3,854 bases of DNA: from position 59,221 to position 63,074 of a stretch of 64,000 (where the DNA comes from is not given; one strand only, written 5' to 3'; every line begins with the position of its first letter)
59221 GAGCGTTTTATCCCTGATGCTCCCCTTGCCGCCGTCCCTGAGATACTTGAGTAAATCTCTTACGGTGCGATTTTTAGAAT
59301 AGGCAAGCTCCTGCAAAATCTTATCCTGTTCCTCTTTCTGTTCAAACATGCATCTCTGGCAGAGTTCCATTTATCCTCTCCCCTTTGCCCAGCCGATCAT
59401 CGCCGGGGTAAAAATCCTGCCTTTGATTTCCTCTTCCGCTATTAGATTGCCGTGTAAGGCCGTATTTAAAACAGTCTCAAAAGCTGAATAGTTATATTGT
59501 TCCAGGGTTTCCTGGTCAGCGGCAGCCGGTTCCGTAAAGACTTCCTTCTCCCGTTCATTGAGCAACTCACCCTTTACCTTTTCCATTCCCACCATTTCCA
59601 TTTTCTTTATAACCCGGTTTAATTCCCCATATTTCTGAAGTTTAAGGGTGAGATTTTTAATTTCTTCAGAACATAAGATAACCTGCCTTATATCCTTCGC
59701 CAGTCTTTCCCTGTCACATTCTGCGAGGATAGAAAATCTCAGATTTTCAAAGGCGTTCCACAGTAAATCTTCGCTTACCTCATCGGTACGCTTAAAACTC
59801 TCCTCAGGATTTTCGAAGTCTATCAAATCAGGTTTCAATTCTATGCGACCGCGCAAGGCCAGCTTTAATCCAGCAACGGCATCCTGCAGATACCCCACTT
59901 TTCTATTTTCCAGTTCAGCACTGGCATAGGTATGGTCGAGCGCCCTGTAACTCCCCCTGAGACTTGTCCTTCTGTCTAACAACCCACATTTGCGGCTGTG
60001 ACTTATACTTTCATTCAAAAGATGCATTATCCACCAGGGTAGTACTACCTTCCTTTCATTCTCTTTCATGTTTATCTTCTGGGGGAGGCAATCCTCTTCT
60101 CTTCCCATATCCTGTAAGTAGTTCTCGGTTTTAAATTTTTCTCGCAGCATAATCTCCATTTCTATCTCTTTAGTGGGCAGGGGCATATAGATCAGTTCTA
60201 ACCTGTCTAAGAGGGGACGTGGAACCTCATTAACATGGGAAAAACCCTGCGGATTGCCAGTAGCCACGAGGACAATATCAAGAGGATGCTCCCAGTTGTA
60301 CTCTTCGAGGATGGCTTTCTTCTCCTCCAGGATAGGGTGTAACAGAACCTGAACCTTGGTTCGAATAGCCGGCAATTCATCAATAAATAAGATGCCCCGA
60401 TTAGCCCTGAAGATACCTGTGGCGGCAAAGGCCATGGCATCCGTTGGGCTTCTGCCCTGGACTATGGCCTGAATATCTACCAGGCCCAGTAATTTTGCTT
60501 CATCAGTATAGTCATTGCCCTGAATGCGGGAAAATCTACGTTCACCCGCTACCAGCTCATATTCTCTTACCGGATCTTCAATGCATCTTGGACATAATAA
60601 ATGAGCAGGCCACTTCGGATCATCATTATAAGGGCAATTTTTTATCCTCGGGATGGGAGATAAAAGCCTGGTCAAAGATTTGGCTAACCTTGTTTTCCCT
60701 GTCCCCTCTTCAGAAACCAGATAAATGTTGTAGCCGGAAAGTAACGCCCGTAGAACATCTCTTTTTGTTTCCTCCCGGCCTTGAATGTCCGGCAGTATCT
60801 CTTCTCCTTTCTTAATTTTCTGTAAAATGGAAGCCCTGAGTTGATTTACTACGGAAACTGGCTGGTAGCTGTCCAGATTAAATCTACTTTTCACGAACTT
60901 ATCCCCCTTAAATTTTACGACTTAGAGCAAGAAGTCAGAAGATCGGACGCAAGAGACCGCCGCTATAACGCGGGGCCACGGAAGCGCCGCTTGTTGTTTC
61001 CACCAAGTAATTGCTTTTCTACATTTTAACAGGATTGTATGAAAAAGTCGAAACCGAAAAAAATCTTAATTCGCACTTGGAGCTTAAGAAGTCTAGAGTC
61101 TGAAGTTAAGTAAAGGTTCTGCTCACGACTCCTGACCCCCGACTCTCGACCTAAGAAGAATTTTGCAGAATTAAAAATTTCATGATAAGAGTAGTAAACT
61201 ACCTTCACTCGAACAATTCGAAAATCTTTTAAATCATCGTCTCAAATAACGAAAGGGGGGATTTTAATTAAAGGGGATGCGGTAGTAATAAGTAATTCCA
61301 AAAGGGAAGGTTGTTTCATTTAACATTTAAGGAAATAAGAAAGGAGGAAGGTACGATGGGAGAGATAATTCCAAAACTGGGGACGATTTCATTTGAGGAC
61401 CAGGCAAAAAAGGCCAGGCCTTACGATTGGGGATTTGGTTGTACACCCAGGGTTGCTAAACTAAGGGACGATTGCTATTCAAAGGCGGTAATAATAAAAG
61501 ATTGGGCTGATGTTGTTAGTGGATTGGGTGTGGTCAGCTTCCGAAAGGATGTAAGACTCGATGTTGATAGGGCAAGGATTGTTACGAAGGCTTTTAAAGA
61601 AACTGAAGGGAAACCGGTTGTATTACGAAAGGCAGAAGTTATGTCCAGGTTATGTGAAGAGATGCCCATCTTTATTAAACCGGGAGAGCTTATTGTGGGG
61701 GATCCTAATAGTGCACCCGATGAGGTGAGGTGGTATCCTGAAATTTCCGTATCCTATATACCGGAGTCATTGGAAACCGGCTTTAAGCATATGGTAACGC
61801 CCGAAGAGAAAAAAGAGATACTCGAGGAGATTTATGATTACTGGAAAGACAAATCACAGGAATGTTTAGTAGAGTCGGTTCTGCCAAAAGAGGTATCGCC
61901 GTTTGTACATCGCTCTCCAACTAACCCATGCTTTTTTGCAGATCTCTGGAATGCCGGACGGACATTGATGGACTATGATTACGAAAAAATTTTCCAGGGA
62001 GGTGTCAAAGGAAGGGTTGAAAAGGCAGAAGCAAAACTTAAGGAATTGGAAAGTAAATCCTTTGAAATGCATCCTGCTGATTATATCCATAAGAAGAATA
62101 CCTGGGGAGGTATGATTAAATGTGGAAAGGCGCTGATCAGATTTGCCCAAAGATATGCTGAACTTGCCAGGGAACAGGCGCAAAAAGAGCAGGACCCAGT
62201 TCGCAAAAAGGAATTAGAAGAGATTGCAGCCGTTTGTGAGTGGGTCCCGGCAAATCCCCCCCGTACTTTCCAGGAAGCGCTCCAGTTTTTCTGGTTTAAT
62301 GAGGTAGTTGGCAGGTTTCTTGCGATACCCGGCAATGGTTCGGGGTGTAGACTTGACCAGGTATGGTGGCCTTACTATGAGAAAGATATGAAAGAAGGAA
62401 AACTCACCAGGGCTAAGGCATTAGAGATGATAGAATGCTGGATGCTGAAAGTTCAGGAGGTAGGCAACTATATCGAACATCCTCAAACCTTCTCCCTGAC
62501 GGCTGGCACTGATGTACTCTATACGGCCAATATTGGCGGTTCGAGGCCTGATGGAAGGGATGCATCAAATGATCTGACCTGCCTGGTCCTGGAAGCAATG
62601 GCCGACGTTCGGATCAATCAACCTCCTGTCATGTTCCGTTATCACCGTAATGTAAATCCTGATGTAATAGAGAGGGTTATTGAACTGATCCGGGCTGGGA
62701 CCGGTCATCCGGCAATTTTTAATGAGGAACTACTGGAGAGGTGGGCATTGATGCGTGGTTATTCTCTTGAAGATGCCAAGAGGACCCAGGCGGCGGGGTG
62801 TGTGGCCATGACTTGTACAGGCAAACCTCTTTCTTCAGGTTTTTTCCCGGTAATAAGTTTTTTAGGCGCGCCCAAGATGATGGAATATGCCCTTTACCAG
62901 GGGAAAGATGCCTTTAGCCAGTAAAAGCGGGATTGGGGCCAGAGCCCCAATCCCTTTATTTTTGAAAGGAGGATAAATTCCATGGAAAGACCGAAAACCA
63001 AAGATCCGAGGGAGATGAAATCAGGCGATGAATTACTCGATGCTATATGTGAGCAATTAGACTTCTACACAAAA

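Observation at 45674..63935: Two paralogous glycyl radical enzymes embedded in a long CoA-ester operon: candidate undescribed anaerobic activation pathway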

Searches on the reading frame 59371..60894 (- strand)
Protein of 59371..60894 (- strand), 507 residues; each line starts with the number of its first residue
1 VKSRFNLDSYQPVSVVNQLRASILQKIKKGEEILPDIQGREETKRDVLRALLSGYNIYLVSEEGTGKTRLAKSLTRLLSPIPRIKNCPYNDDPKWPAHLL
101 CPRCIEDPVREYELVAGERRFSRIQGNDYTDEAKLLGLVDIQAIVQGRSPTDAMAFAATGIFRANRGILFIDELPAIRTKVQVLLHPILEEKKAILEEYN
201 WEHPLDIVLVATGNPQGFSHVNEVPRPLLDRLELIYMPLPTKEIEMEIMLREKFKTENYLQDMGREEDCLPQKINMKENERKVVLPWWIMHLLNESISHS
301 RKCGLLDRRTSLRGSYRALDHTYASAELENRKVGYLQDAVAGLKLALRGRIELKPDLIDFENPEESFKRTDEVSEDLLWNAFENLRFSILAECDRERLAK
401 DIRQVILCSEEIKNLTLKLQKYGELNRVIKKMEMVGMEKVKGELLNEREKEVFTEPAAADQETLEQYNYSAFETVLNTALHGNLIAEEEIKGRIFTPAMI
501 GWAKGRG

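Call 4: search_protein_families(library=pfam, proteins=[window:59371-60894:-])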
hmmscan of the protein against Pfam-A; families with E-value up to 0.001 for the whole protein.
window:59371-60894:- (507 aa): 4 families
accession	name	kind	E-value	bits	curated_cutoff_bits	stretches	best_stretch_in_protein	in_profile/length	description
PF07728.20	AAA_5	-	2e-12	47.7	22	1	118-232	25-139/139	AAA domain (dynein-related subfamily)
PF01078.27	Mg_chelatase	-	4.6e-11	43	20.3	1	161-220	102-163/207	Magnesium chelatase, subunit ChlI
PF00158.32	Sigma54_activat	-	2.5e-05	24.4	20.2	0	160-214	87-142/168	Sigma-54 interaction domain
PF00493.29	MCM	-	0.00014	21.5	23.3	0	140-193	96-149/224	MCM P-loop domain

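Call 9: search_protein_families(library=ncbifam, proteins=[window:59371-60894:-], max_evalue=0.00001)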
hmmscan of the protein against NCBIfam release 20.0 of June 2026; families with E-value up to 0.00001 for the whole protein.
window:59371-60894:- (507 aa): 5 families
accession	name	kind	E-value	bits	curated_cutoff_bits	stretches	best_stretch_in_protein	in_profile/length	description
TIGR02031.1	BchD-ChlD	equivalog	7e-14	51.4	499.55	1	57-319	19-243/608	magnesium chelatase ATPase subunit D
TIGR02030.1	BchI-ChlI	equivalog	3.2e-13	49.6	466.95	1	57-353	28-316/337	magnesium chelatase ATPase subunit I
TIGR02442.1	Cob-chelat-sub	hypoth_equivalog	4.3e-12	45.3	779.45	1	61-216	32-180/641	putative cobaltochelatase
TIGR00368.1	TIGR00368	hypoth_equivalog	1.4e-07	30.5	362.4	0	22-81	179-238/499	YifB family Mg chelatase-like AAA ATPase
TIGR00764.1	lon_rel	equivalog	1.7e-06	27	516.6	0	158-196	210-248/608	ATP-dependent protease LonB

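Call 75: search_solved_structures(query=window:59371-60894:-, max_evalue=0.001)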
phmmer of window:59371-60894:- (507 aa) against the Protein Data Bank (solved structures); distinct sequences matched with E-value up to 0.001: 5.
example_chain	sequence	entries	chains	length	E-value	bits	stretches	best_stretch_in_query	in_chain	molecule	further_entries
8osf_A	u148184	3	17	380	7.9e-12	47.8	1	37-275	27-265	Magnesium-chelatase subunit ChlI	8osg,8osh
6l8d_A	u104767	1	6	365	2.4e-10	42.9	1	39-375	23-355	Magnesium-chelatase subunit ChlI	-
1g8p_A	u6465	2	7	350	1.1e-08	37.4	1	37-251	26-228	MAGNESIUM-CHELATASE 38 KDA SUBUNIT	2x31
4zpx_A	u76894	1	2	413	6.9e-05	24.9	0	151-196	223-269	ATP-dependent protease Lon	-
3k1j_A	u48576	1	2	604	0.00016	23.7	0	150-196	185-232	ATP-dependent protease Lon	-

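Call 89: find_homologous_proteins(query=window:59371-60894:-, max_evalue=1e-20)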
Query window:59371-60894:- (507 aa): 458 proteins with E <= 1e-20 among 8000 candidates; the best 120 are listed.
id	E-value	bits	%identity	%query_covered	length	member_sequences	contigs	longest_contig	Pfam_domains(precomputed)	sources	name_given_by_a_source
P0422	0.0e+0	1140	100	100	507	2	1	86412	PF00158.33,PF07728.21,PF01078.28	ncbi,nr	ncbi:MAG: AAA family ATPase [Syntrophales bacterium]|nr:AAA family ATPase [Syntrophales bacterium]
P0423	0.0e+0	1083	95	100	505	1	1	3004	PF08298.18,PF07728.21,PF01078.28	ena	-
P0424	3.6e-296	1001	88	100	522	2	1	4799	PF07728.21,PF01078.28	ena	-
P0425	1.9e-293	992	87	100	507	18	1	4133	PF07728.21,PF01078.28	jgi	-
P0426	8.5e-290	979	86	100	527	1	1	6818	PF07728.21,PF01078.28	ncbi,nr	ncbi:MAG: ATP-binding protein, partial [Syntrophales bacterium]|nr:ATP-binding protein [Syntrophales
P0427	2.1e-265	899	79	100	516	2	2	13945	PF07728.21,PF01078.28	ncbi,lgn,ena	-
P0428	2.8e-256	869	77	98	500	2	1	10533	PF07728.21,PF01078.28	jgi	-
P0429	6.0e-227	772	70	99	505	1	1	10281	PF07728.21,PF01078.28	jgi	jgi:Mg-chelatase subunit ChlI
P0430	3.1e-221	753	67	99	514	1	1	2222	PF07728.21,PF01078.28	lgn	-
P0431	3.3e-219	747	67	99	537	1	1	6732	PF07728.21,PF01078.28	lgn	-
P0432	3.9e-219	746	66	99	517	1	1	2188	PF07728.21,PF01078.28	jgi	jgi:MoxR-like ATPase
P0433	2.1e-215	734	66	99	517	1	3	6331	PF07728.21,PF01078.28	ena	-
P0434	4.9e-215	733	66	98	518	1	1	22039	PF00158.33,PF07728.21,PF01078.28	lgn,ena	-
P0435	9.3e-215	732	66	99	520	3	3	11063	PF00158.33,PF07728.21,PF01078.28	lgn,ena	-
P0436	5.8e-211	720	66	98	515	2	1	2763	PF07728.21,PF01078.28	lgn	-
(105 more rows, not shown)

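Call 90: find_encoding_contigs(protein=P0422, flank=10000, max_places=2)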
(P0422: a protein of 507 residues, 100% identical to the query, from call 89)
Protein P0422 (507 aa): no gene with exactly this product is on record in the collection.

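Call 111: predict_structure(alignment_id=A4)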
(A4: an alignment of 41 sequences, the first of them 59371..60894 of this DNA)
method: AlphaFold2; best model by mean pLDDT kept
length: 507 residues; sequences in the alignment: 41
mean_pLDDT: 82.6   pTM: 0.88
mean pLDDT of the five models: 82.6, 79.6, 78.4, 78.4, 75.2
residues with pLDDT >= 90: 189; 70-90: 231; 50-70: 58; < 50: 29
segments of 3 or more residues with pLDDT < 50: 1-3, 128-133, 217-221, 258-267
pLDDT, mean of each block of 10 residues (from residue 1): 68 92 95 87 95 93 75 89 83 84 71 86 65 56 67 63 85 62 76 79 87 61 66 88 83 59 51 85 95 94 85 87 98 97 93 84 86 95 92 94 83 81 95 87 86 88 95 96 92 90 62
secondary structure, 60 per line:
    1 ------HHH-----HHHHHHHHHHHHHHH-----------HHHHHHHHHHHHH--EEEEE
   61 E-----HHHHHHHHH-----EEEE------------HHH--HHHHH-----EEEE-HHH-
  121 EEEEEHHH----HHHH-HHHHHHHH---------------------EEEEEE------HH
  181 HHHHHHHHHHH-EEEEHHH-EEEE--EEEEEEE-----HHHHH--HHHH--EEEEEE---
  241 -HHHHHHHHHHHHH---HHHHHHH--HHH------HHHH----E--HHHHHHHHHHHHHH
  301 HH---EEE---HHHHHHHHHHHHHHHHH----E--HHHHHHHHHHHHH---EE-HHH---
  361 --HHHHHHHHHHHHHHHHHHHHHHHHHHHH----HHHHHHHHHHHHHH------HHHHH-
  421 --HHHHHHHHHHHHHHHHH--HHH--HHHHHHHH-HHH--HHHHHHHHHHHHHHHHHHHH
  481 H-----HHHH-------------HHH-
elements in order: H15-29 H41-53 E56-61 H67-75 E81-84 H102-106 E112-115 E121-125 H133-136 H138-145 E167-172 H179-191 E193-196 E201-204 E207-213 H219-223 H226-229 E232-237 H242-254 H258-264 H276-279 H287-302 E306-308 H312-328 H336-348 H363-390 H395-408 H415-419 H423-439 H447-454 H461-481 H487-490

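Call 113: fold_search(model_id=the predicted structure, library=pdb)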
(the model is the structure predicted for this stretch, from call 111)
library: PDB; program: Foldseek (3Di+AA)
matches with E <= 10: 1273; with E <= 0.001: 559
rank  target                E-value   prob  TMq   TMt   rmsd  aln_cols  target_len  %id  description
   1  1g8p                  3.1e-11  1.00  0.46  0.69   6.0       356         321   20  CRYSTAL STRUCTURE OF BCHI SUBUNIT OF MAGNESIUM CHELATASE (released 2001-08-03)
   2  8osg_B                1.8e-10  1.00  0.45  0.67   6.2       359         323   21  AAA+ motor subunit ChlI of magnesium chelatase, hexamer conformation B (released 2023-09-06)
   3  8osf_D                1.9e-10  1.00  0.46  0.68   5.9       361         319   20  AAA+ motor subunit ChlI of magnesium chelatase, hexamer conformation A (released 2023-09-06)
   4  8w0f_A                7.2e-09  1.00  0.40  0.32  13.1       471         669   14  Cryo-EM structure of a human MCM2-7 double hexamer on dsDNA (released 2024-10-02)
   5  7pt6_6                1.1e-08  1.00  0.39  0.32   7.9       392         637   16  Structure of MCM2-7 DH complexed with Cdc7-Dbf4 in the presence of ATPgS, state III (released 2022-06-08)
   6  8osh_B                1.6e-08  1.00  0.45  0.67   6.0       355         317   23  AAA+ motor subunit ChlI of magnesium chelatase, pentamer spring-washer-like conformation (released 2023-09-06)
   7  6skl_3                1.9e-08  1.00  0.37  0.32   7.8       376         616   16  Cryo-EM structure of the CMG Fork Protection Complex at a replication fork - Conformation 1 (released 2020-05-06)
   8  9e2z_3                1.9e-08  1.00  0.37  0.30  10.3       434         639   14  Cryo-EM structure of human CMG helicase stalled at G4-containing DNA template (released 2025-03-26)
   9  7w1y_F                2.2e-08  1.00  0.36  0.29   7.9       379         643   17  Human MCM double hexamer bound to natural DNA duplex (polyAT/polyTA) (released 2023-02-08)
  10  2r44                  2.9e-08  1.00  0.44  0.64   6.2       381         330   16  CRYSTAL STRUCTURE OF A PUTATIVE ATPASE (CHU_0153) FROM CYTOPHAGA HUTCHINSONII ATCC 33406 AT 2.00 A RESOLUTION (released 2007-09-18)
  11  7w1y_A                2.9e-08  1.00  0.41  0.31   9.4       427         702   15  Human MCM double hexamer bound to natural DNA duplex (polyAT/polyTA) (released 2023-02-08)
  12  8w0f_E                2.9e-08  1.00  0.37  0.28  13.7       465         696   14  Cryo-EM structure of a human MCM2-7 double hexamer on dsDNA (released 2024-10-02)
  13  7w1y_3                3.0e-08  1.00  0.39  0.31   8.5       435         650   15  Human MCM double hexamer bound to natural DNA duplex (polyAT/polyTA) (released 2023-02-08)
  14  8p5e_5                3.0e-08  1.00  0.36  0.28   9.2       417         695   14  S. cerevisiae nexus-sCMGE after DNA replication initiation (released 2024-05-29)
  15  9e2z_4                3.2e-08  1.00  0.41  0.35   8.0       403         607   14  Cryo-EM structure of human CMG helicase stalled at G4-containing DNA template (released 2025-03-26)
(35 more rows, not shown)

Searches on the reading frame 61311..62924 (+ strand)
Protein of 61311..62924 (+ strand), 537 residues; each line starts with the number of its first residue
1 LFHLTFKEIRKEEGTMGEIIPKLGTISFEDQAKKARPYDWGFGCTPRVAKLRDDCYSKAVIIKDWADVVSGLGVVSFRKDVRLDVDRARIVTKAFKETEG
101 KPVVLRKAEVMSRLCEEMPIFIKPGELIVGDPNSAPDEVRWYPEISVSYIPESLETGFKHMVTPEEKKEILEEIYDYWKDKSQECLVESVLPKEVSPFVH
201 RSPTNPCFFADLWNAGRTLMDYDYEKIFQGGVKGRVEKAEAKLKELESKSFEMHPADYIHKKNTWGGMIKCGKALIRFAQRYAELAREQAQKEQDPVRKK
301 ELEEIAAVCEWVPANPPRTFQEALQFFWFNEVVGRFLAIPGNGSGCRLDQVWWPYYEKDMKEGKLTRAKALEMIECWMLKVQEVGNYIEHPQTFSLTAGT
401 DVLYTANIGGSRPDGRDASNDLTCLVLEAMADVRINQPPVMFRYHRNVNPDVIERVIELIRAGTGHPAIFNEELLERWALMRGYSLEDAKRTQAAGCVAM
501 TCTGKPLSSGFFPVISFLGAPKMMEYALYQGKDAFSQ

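Call 4: search_protein_families(library=pfam, proteins=[window:61311-62924:+])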
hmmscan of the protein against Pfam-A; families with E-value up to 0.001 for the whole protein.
window:61311-62924:+ (537 aa): 1 family
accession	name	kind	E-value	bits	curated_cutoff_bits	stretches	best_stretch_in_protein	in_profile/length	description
PF02901.20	PFL-like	-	2.7e-110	370.4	24.3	1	80-534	18-463/647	Pyruvate formate lyase-like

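Call 9: search_protein_families(library=ncbifam, proteins=[window:61311-62924:+], max_evalue=0.00001)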
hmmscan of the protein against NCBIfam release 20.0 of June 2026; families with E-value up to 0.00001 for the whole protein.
window:61311-62924:+ (537 aa): 8 families
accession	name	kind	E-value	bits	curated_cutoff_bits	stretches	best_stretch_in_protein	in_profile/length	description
NF048011.1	SfplDhtHpsGDes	equivalog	4.4e-75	253.5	1000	1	81-532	38-492/821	(2S)-3-sulfopropanediol dehydratase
TIGR01774.1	PFL2-3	subfamily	1.7e-73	248.2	678.2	1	79-534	16-463/786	formate C-acetyltransferase/glycerol dehydratase family glycyl radical enzyme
NF048009.1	SfplDhtHpfGKleb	equivalog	2.6e-71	240.8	1000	1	78-532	37-489/824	(2S)-3-sulfopropanediol dehydratase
TIGR04394.1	choline_CutC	equivalog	4.5e-69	233.8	1050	1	82-504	18-439/789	choline trimethylamine-lyase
NF043068.1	glycl_HYPD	equivalog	2e-66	224.6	1100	1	75-536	10-464/784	trans-4-hydroxy-L-proline dehydratase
NF007437.0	PRK09983.1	equivalog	1.6e-54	185.3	1109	1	74-533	10-452/765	formate C-acetyltransferase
NF033718.1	indole_decarb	equivalog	6.7e-49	166.8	1100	1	165-533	159-524/868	indoleacetate decarboxylase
NF033715.1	glycyl_HPDL_Lrg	equivalog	1.8e-33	115.4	1150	1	264-499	271-509/901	4-hydroxyphenylacetate decarboxylase large subunit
